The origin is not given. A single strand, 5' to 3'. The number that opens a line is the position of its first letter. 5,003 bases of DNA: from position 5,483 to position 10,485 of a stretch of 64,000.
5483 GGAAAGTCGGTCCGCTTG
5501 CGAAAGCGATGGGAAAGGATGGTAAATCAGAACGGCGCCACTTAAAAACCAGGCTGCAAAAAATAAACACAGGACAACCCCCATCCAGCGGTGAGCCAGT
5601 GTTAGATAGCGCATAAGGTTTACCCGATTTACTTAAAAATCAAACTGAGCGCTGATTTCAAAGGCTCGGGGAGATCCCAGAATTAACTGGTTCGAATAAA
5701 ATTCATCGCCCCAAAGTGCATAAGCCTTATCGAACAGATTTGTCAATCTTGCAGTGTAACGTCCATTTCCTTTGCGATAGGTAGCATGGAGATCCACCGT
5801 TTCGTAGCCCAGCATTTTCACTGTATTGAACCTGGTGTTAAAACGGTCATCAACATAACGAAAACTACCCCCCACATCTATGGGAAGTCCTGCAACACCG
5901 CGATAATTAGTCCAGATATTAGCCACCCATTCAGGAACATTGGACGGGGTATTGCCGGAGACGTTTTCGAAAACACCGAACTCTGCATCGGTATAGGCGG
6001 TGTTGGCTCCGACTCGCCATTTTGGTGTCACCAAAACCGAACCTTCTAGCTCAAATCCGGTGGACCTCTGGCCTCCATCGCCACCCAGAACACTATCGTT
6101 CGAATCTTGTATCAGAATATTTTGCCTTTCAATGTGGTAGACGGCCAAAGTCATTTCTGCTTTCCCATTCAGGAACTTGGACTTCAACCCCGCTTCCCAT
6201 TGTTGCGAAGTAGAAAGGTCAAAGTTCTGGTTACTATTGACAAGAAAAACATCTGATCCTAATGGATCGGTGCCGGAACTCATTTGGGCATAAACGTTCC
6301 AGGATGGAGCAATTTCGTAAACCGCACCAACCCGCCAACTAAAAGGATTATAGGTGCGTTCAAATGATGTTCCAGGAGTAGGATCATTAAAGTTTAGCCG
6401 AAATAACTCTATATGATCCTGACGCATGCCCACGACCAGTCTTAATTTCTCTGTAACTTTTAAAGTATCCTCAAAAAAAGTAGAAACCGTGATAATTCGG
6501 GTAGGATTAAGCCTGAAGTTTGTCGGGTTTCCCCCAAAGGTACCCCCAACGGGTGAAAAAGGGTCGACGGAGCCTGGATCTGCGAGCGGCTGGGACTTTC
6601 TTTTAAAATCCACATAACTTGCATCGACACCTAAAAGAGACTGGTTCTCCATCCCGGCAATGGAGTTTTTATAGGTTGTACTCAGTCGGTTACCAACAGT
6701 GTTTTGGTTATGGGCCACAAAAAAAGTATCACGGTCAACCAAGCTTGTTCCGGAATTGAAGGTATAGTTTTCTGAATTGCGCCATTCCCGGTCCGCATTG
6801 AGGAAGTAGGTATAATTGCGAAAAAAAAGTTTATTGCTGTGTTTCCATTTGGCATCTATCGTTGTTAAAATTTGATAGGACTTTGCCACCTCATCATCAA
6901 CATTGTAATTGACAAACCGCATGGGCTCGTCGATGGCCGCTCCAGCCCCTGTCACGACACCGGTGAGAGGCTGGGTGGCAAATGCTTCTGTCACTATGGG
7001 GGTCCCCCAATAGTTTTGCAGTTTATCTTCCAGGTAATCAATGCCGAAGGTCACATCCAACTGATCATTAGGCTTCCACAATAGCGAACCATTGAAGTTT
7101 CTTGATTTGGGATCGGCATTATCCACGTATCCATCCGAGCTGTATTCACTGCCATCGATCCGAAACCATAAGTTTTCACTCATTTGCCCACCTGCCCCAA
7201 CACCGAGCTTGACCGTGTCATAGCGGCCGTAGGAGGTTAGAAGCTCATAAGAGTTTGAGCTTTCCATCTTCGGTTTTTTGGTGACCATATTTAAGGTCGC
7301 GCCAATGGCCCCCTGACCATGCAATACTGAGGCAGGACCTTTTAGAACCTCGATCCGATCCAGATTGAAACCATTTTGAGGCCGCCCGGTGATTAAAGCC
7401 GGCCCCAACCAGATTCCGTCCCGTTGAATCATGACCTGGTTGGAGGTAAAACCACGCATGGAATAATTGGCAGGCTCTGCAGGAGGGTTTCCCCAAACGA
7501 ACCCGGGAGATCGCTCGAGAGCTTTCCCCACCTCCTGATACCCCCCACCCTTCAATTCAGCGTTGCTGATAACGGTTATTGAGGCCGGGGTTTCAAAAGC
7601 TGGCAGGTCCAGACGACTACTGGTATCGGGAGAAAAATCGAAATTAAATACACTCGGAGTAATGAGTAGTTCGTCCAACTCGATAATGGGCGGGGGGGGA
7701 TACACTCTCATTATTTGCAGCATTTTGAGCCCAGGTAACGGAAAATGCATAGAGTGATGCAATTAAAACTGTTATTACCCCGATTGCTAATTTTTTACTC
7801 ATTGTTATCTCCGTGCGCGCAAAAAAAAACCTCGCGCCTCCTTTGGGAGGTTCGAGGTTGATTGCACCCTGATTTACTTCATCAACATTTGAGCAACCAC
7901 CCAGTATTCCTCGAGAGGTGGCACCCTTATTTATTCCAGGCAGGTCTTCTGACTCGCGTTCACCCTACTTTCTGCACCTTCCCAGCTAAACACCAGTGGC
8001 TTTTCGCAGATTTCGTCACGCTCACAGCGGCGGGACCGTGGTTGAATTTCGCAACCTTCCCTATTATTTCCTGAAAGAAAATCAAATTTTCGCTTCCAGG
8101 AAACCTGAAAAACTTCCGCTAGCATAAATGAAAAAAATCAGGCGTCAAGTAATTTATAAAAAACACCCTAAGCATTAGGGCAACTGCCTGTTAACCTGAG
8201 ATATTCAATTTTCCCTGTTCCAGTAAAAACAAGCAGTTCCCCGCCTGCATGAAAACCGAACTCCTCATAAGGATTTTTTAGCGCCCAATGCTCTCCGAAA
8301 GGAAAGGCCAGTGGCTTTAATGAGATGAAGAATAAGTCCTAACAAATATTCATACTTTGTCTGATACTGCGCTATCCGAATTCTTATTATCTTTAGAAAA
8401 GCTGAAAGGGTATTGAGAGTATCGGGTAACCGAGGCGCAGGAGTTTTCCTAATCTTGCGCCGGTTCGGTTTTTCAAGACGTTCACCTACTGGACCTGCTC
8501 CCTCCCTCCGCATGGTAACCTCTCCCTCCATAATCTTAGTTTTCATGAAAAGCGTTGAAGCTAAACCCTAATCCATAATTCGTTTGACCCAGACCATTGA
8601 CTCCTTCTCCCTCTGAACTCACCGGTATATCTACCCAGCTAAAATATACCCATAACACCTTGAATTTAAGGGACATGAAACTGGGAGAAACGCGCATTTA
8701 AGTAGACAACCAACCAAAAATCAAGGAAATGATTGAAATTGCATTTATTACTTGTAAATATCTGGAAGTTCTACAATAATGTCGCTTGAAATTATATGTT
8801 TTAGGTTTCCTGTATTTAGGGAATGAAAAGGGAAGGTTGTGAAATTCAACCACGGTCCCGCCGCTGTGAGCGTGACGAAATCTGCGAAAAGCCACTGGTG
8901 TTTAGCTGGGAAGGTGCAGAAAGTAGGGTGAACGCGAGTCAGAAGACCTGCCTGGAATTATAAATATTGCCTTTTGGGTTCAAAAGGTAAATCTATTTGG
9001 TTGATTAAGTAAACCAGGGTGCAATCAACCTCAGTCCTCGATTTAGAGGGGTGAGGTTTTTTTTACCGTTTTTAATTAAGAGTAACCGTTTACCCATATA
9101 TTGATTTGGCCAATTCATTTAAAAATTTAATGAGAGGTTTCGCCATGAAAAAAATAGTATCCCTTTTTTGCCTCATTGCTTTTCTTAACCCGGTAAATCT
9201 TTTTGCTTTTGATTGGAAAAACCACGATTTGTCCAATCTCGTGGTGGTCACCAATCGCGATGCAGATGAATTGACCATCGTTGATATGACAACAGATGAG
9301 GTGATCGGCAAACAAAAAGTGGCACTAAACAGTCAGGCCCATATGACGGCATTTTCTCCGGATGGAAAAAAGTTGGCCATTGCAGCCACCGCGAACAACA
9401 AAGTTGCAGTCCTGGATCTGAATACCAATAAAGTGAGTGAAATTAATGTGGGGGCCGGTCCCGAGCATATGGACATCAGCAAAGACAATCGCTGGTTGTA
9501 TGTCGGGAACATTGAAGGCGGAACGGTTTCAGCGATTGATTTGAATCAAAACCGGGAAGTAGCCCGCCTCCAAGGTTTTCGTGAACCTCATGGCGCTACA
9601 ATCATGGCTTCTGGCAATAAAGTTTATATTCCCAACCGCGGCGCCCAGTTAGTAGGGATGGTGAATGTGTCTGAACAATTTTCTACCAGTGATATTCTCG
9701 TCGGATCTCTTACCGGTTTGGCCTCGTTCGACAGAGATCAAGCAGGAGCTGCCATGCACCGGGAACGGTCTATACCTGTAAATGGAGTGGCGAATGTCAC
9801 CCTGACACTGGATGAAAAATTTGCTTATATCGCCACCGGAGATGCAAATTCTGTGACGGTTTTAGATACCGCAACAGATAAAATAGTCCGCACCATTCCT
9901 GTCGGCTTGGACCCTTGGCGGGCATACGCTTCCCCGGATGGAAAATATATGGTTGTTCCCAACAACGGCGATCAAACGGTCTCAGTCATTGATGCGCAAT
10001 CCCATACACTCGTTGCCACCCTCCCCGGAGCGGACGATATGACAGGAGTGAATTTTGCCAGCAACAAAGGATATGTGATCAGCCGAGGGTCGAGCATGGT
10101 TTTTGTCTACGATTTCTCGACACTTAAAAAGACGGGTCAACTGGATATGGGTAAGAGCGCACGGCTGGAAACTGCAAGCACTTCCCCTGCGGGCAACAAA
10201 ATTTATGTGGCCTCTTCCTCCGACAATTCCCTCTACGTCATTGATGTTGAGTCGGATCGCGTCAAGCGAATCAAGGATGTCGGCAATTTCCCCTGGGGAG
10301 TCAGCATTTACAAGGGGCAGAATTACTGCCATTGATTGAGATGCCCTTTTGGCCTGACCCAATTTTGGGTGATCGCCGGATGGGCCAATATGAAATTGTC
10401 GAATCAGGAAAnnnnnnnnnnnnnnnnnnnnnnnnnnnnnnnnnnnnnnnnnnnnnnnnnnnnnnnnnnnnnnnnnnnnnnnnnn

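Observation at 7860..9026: Two divergent cobalamin riboswitches with almost identical aptamers (inverted 129-nt repeat, 1 mismatch by eye)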

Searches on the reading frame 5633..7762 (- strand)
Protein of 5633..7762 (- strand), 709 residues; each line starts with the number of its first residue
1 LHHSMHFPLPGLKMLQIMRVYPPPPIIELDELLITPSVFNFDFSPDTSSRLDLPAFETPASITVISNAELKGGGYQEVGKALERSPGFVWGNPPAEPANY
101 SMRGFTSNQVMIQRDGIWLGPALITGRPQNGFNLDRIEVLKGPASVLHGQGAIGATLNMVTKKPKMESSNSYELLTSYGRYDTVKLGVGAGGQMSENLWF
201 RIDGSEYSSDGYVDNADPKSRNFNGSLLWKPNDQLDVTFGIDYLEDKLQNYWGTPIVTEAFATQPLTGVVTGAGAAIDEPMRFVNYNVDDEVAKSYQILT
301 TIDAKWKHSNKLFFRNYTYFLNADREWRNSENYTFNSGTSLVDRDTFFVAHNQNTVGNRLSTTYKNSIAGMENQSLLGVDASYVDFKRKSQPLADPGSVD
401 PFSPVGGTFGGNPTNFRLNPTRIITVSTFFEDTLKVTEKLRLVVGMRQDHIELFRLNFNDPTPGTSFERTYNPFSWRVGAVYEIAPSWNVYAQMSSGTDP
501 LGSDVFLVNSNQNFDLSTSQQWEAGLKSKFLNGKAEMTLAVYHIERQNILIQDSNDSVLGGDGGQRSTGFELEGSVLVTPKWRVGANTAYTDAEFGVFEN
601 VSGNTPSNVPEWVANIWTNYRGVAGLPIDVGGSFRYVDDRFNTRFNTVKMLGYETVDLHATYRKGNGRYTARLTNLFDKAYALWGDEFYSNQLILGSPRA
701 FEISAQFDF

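Call 7: search_protein_families(library=pfam, proteins=[window:5633-7762:-])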
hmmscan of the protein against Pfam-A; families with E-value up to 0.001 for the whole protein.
window:5633-7762:- (709 aa): 2 families
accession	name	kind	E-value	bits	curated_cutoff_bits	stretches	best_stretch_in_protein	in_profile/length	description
PF00593.30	TonB_dep_Rec_b-barrel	-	1.5e-44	154.1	27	1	291-676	59-436/436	TonB dependent receptor-like, beta-barrel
PF07715.20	Plug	-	8.9e-19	68.4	23.9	1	56-155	3-106/107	TonB-dependent Receptor Plug Domain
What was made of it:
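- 5633..7802 (-): First gene of the left operon: TonB-dependent receptor of the siderophore-receptor subfamily. It is split by a frameshift in a C8 run (7692-7699). Pfam Plug and beta-barrel domains (call 7).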

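Call 41: search_protein_families(library=ncbifam, proteins=[window:5633-7654:-])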
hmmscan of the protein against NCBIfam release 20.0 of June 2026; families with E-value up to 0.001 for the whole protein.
window:5633-7654:- (673 aa): 28 families (the best 25 are shown)
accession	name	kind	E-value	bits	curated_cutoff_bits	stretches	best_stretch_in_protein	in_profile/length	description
TIGR01783.1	TonB-siderophor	subfamily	5.7e-68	230.1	223.5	1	21-673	1-649/649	TonB-dependent siderophore receptor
NF010651.0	PRK14050.1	equivalog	1.2e-38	132.8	884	1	11-646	68-705/730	TonB-dependent siderophore receptor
NF007465.0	PRK10044.1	equivalog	7.5e-38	130.2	803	1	11-645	68-700/726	ferrichrome porin FhuA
NF047944.1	FoxamRcptFoxA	equivalog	1.6e-30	106.1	1300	1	12-627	44-648/697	ferrioxamine B receptor FoxA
NF010650.0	PRK14049.1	equivalog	2.7e-26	92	904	1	11-625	71-678/729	ferrioxamine B receptor precursor protein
NF007349.0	PRK09840.1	equivalog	4.1e-26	91.2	686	2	432-673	509-760/760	catecholate siderophore receptor Fiu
TIGR01785.1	TonB-hemin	subfamily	4.1e-24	85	316.85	1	13-673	9-677/677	TonB-dependent heme/hemoglobin receptor family protein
NF007447.0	PRK10003.1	equivalog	7.8e-23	80.7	666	2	398-673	459-727/727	ferric-rhodotorulic acid/ferric-coprogen receptor FhuE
TIGR01786.1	TonB-hemlactrns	subfamily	1.5e-21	76.5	323.75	2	19-128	18-136/719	TonB-dependent hemoglobin/transferrin/lactoferrin family receptor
NF049960.1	siderphRecptFauA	equivalog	8.9e-21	74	900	2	10-211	65-267/727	TonB-dependent alcaligin siderophore receptor FauA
TIGR01779.1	TonB-B12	equivalog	2.5e-19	69.3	599.7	2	11-176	34-202/614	TonB-dependent vitamin B12 receptor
NF049947.1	TonB_dep_PCPU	exception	3e-15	55.4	800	1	97-223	136-259/685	TonB-dependent receptor, PCPU motif-type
NF041535.1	TonB_rec_PqqU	equivalog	1e-14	53.8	1200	2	385-646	367-644/676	TonB-dependent receptor PqqU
NF010010.0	PRK13483.1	equivalog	2e-14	52.5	927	1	21-134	49-171/660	ligand-gated channel protein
NF053590.1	TonB_dep_TOL0244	equivalog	1.8e-13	50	645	2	386-651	324-586/604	TOL_0244 family TonB-dependent receptor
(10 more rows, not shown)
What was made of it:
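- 5633..7802 (-): TIGR01783 at 230 bits, above its cut-off (call 41).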

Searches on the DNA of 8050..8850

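Call 36: search_rna_families(source=window, start=8050, end=8850, threshold=evalue, max_evalue=1)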
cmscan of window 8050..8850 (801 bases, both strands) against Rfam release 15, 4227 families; matches with E-value up to 1: 1.
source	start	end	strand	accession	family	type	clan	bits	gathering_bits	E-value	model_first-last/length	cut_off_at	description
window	8786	8850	+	RF00174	Cobalamin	Cis-reg; riboswitch;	CL00101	30.7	31.5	7e-06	1-66/189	3'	Cobalamin riboswitch aptamer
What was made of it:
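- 8149..8751 (.): Non-coding, poorly conserved spacer between the two promoters. No Rfam match at E <= 1 (call 36).
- Tried and rejected: It found only the edge of the right riboswitch (call 36), so no known RNA lies in the spacer.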

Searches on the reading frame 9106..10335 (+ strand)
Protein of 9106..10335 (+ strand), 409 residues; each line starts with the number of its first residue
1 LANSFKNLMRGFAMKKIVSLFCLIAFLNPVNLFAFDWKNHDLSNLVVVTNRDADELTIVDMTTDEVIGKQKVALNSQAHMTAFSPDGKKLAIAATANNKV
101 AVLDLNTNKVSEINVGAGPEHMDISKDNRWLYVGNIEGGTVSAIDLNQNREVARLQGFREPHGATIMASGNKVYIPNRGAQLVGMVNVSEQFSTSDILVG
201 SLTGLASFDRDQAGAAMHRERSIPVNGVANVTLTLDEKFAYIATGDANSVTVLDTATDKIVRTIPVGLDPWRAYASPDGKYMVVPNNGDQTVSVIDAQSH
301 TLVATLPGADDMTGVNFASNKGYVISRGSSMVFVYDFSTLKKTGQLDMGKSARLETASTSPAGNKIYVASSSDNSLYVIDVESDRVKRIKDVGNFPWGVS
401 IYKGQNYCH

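Call 7: search_protein_families(library=pfam, proteins=[window:9106-10335:+])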
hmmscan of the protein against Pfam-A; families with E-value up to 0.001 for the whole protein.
window:9106-10335:+ (409 aa): 21 families
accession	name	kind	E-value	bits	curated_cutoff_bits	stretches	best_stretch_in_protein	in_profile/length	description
PF02239.22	Cytochrom_D1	-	3.6e-19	69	25.5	2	41-146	2-106/368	Cytochrome D1 heme domain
PF25174.1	Beta-prop_THOC3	-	9.5e-17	61.3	305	1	229-382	50-201/272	THOC3 beta-propeller domain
PF21783.3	YNCE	-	8.1e-15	55.4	27.1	2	45-190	169-315/339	YNCE-like beta-propeller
PF10282.15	Lactonase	-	3.4e-14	53.3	21.7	1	68-191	134-276/344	Lactonase, 7-bladed beta-propeller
PF23414.1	Beta-prop_EML_2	-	9.9e-12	45.2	90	2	46-137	12-102/266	Echinoderm microtubule-associated protein second beta-propeller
PF24814.1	WD40_Prp19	-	2.3e-10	40.4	320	1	245-379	110-247/281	Prp19 WD40 domain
PF23389.1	Beta-prop_WDR19_1st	-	5.5e-09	35.9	27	1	34-139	2-104/325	WDR19 first beta-propeller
PF25175.1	Beta-prop_WDR5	-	1.2e-07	31.7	250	1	247-385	115-257/296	WDR5 beta-propeller domain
PF24780.1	WD40_MABP1-WDR62_1st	-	1.9e-07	31.1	496.3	0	249-342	19-115/328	MABP1/WDR62 first WD40 domain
PF24807.1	WD40_CDC20-Fz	-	2.2e-07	30.9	200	0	288-376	200-289/292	CDC20/Fizzy WD40 domain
PF25168.1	Beta-prop_WDR36-Utp21_2nd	-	6.8e-07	29.3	84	0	43-150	168-273/335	WDR36/Utp21 second beta-propeller domain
PF24796.1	WDR55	-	1.8e-06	27.7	200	0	75-190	53-168/296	WDR55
PF25172.1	Beta-prop_WDR3_2nd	-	8.4e-06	25.7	140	0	233-379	5-149/293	WDR3 second beta-propeller domain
PF25171.1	Beta-prop_WDR36-Utp21_1st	-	1.1e-05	25.5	80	0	53-113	171-230/266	WDR36/Utp21 first beta-propeller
PF24817.1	WD40_WDHD1_1st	-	1.3e-05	25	109.9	0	34-110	183-256/291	WDHD1 first WD40 domain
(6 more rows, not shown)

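Call 11: find_encoding_contigs(protein=window:9145-10335:+, flank=10000, max_places=10)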
Protein window:9145-10335:+ (396 aa): no gene with exactly this product is on record in the collection.

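Call 12: find_related_loci(query=window:9145-10332:+, collection=genome_contigs, flank=10000)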
Query window:9145-10332:+ (396 aa) in genome_contigs; peptide patterns used: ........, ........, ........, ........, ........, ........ (x = any residue, [..] = any of these).
82 stretches matched a pattern; 18 encode a relative of the query (tblastn E <= 1e-3); 16 distinct loci.
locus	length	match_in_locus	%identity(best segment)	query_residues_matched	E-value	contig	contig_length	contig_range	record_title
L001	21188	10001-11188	97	1-396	0e+0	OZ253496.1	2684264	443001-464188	MAG: Nitrospinales bacterium isolate df65dd65-b23d-4177-8dc5-9078cc071d11 genome assembly, chromosome: 1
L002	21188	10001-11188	92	1-396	0e+0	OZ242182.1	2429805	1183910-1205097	MAG: Nitrospinales bacterium isolate ec82e2e8-b931-44c7-adfe-dcca6f622aa9 genome assembly, chromosome: 1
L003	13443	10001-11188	86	1-396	0e+0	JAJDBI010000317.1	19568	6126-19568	MAG: Nitrospinaceae bacterium isolate OFTM91 OFTM91_316, whole genome shotgun sequence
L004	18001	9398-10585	82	1-396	0e+0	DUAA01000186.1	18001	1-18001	MAG TPA_asm: Nitrospinaceae bacterium isolate UWMA-0262 NODE_4189_length_18001_cov_0.396269, whole genome shotgun sequen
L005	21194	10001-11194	78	1-396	0e+0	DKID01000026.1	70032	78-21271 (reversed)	MAG TPA_asm: Nitrospina sp. UBA6727 UBA6727_contig_11008, whole genome shotgun sequence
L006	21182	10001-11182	87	1-396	0e+0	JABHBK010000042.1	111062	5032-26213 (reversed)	MAG: Nitrospina sp. isolate SI036_bin78 k141_68451, whole genome shotgun sequence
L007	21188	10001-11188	66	1-396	0e+0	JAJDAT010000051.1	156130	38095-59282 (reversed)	MAG: Nitrospinia bacterium isolate OFTM166 OFTM166_50, whole genome shotgun sequence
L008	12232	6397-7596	66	1-396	0e+0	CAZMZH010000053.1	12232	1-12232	MAG TPA_asm: uncultured Nitrospinota bacterium isolate binchicken_co46_550 genome assembly, contig: NODE_10046_length_12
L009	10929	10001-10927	86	1-384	0e+0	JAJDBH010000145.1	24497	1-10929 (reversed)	MAG: Nitrospinaceae bacterium isolate OFTM387 OFTM387_144, whole genome shotgun sequence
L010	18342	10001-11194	80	1-396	0e+0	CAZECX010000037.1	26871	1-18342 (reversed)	MAG TPA_asm: uncultured Nitrospina sp. isolate binchicken_co46_167 genome assembly, contig: NODE_3196_length_26871_cov_6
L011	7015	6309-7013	85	1-237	1e-134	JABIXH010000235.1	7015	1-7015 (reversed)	MAG: Nitrospina sp. isolate SI073_bin113 k141_1732479, whole genome shotgun sequence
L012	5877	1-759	77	146-396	7e-134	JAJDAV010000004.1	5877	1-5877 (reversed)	MAG: Nitrospinaceae bacterium isolate OFTM135 OFTM135_3, whole genome shotgun sequence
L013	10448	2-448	83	100-396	7e-80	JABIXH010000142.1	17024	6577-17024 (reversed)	MAG: Nitrospina sp. isolate SI073_bin113 k141_978137, whole genome shotgun sequence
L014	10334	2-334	89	286-396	5e-62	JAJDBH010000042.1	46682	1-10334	MAG: Nitrospinaceae bacterium isolate OFTM387 OFTM387_41, whole genome shotgun sequence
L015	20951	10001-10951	28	17-396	6e-12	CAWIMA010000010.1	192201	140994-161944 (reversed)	MAG: uncultured Gammaproteobacteria bacterium isolate MFD05377.bin.2.12 genome assembly, contig: contig_76371, whole gen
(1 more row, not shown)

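Call 41: search_protein_families(library=ncbifam, proteins=[window:9145-10335:+])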
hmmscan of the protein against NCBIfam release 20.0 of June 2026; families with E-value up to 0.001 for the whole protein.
window:9145-10335:+ (396 aa): 15 families
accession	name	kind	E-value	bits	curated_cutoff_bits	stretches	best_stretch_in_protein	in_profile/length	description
TIGR03866.1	PQQ_ABC_repeats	subfamily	7.8e-40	136.9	287.3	3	30-199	10-178/310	PQQ-dependent catabolism-associated beta-propeller protein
TIGR02276.1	beta_rpt_yvtn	repeat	1e-39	134.2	27.85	3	348-388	1-41/42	beta-propeller repeat protein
NF052340.1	hydrazine_beta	equivalog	8.2e-30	104.1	560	3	68-167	38-138/372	hydrazine synthase subunit beta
NF052460.1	L-NosZ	equivalog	3e-21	75.5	700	2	33-273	57-276/480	clade III lactonase-type nitrous-oxide reductase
NF052342.1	hydrazine_BC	exception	4.7e-19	68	1250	2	66-167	42-144/690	hydrazine synthase subunit beta-gamma fusion subunit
NF052280.1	7_blade_YncE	equivalog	2.6e-12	46.2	400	1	217-293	220-295/338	7-bladed beta-propeller protein YncE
TIGR03907.1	QH_beta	equivalog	6.2e-11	42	223.2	0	231-287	7-65/338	quinohemoprotein amine dehydrogenase subunit beta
NF038117.1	choice_anch_I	subfamily_domain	3.7e-10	39.3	300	2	235-380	75-216/458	choice-of-anchor I family protein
NF048007.1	MmpL3Stblzr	equivalog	3.7e-09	36.2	600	2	215-372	51-215/366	MmpL3/TtfA transport complex stabilizer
NF008258.1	PRK11028.1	equivalog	9.2e-07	28.3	370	1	32-171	4-152/330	6-phosphogluconolactonase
NF050136.1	PGL_lacton_Staph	exception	0.00012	21.3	500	0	53-182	133-276/341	6-phosphogluconolactonase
TIGR04246.1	nitrous_NosZ_Gp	equivalog_domain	0.00013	20.4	625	0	67-100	80-113/578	Sec-dependent nitrous-oxide reductase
NF041516.1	PA2928_fam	subfamily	0.00021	20.8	70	0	37-101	309-375/376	PA2928 family protein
TIGR02800.1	propeller_TolB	equivalog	0.00023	20.2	343.15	0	65-101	237-275/418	Tol-Pal system beta propeller repeat protein TolB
TIGR04244.1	nitrous_NosZ_RR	equivalog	0.00078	18.1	625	0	234-285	291-345/627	TAT-dependent nitrous-oxide reductase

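Call 47: search_protein_families(library=pfam, proteins=[L002:7442-8860:-, L002:5505-6224:-, L002:3504-5303:-, L002:2422-3567:-, L003:3615-4619:+, L003:4616-5398:+, L003:5405-6409:+, L003:7988-9508:+])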
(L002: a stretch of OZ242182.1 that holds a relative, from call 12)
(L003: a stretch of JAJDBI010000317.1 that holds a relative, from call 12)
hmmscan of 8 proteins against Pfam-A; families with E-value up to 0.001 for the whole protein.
L002:7442-8860:- (472 aa): 1 family
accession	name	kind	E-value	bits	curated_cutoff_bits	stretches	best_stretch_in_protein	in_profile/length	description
PF04966.18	OprB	-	5.9e-06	26.4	22.9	0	195-283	31-115/372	Carbohydrate-selective porin, OprB family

L002:5505-6224:- (239 aa): 0 families

L002:3504-5303:- (599 aa): 1 family
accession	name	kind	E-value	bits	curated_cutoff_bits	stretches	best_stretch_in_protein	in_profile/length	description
PF00873.25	ACR_tran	-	1.7e-102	344.3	28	1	1-594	72-668/1021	AcrB/AcrD/AcrF family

L002:2422-3567:- (381 aa): 1 family
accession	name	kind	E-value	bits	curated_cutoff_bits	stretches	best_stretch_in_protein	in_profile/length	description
PF00873.25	ACR_tran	-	8.3e-68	229.5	28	1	19-372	671-1018/1021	AcrB/AcrD/AcrF family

L003:3615-4619:+ (334 aa): 1 family
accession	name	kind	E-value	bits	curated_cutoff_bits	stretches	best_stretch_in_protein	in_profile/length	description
PF01497.23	Peripla_BP_2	-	4.3e-33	115.1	27.5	1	61-293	1-234/235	Periplasmic binding protein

L003:4616-5398:+ (260 aa): 4 families
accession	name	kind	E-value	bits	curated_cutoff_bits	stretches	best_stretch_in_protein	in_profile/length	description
PF00005.33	ABC_tran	-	3.6e-31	109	25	1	22-170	2-137/137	ABC transporter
PF13304.12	AAA_21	-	4.2e-11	43.9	27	1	33-95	1-61/304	AAA domain, putative AbiEii toxin, Type IV TA system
PF02463.25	SMC_N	-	2.5e-07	30.8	40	0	141-198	136-196/220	RecF/RecN/SMC N terminal domain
PF13555.12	AAA_29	-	6.2e-05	23.1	27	1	26-64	17-54/61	P-loop containing region of AAA domain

L003:5405-6409:+ (334 aa): 1 family
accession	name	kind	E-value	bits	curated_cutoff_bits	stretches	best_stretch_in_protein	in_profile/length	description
PF01032.23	FecCD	-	1.3e-89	300.8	26.5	1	17-330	2-311/311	FecCD transport family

L003:7988-9508:+ (506 aa): 2 families
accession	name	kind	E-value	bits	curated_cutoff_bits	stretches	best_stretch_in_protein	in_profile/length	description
PF00590.25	TP_methylase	-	3.1e-53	181.3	27.8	1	8-219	2-211/212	Tetrapyrrole (Corrin/Porphyrin) Methylases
PF02602.20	HEM4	-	1.9e-46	158.5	27.5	1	270-498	2-230/231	Uroporphyrinogen-III synthase HemD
